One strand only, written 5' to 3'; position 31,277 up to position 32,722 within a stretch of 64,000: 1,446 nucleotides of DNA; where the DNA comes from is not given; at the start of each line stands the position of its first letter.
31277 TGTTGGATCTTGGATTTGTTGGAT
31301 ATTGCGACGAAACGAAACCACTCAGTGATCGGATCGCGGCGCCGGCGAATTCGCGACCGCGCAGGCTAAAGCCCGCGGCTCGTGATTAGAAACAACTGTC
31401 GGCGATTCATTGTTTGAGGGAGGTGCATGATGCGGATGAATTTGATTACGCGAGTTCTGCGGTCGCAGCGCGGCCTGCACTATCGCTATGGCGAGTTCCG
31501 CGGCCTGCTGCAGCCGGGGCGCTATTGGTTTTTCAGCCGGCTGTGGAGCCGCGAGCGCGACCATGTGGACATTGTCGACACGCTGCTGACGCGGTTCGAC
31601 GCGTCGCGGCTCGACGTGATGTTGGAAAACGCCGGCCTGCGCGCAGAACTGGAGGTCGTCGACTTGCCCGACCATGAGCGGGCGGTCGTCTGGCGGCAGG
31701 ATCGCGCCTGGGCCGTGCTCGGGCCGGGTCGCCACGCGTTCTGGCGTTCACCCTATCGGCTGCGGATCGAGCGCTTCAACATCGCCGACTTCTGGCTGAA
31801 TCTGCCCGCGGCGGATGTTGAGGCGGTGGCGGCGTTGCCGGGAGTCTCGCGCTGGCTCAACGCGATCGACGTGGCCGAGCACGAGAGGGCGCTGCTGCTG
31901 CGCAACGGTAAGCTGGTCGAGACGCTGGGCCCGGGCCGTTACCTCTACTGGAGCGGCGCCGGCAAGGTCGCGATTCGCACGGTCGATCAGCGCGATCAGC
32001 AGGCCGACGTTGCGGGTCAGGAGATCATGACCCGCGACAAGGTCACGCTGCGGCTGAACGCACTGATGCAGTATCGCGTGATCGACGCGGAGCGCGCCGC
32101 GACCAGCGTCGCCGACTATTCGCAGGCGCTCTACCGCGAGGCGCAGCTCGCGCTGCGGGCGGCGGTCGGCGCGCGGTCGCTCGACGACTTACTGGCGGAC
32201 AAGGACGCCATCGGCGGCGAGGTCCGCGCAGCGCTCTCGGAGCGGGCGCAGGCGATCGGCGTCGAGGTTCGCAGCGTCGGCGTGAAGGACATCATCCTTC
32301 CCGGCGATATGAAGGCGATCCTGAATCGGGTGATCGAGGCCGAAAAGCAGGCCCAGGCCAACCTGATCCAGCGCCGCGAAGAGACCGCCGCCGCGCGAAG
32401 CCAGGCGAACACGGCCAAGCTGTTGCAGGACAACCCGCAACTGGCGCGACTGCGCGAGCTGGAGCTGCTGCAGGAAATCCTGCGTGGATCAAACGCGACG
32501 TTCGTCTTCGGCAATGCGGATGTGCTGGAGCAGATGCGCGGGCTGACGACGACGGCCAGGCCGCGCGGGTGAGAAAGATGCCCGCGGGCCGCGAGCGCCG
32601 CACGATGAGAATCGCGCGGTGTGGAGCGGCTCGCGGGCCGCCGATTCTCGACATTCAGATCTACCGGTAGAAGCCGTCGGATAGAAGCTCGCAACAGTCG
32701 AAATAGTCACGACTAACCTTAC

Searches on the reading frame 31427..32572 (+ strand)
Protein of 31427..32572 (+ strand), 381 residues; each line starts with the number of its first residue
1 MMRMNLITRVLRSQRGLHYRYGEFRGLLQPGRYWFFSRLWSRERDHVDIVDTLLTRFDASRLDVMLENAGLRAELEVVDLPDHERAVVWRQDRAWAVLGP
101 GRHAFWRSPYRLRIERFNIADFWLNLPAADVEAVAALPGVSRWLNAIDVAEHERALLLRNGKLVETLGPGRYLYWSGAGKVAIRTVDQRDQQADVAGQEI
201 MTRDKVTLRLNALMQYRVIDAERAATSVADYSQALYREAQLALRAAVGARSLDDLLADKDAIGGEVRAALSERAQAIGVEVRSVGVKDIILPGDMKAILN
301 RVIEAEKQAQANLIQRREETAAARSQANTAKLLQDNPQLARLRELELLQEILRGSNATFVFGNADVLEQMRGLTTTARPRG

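Call 32: search_protein_families(library=ncbifam, proteins=[window:31427-32572:+], max_evalue=1e-8)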
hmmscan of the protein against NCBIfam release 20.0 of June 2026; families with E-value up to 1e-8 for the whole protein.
window:31427-32572:+ (381 aa): 2 families
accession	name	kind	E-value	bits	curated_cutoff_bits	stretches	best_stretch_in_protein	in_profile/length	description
TIGR01933.1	hflK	equivalog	5.8e-17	62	159.4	1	149-321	4-177/261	FtsH protease activity modulator HflK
NF008181.0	PRK10930.1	equivalog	1.1e-09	37.6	660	0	149-321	100-273/419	FtsH protease activity modulator HflK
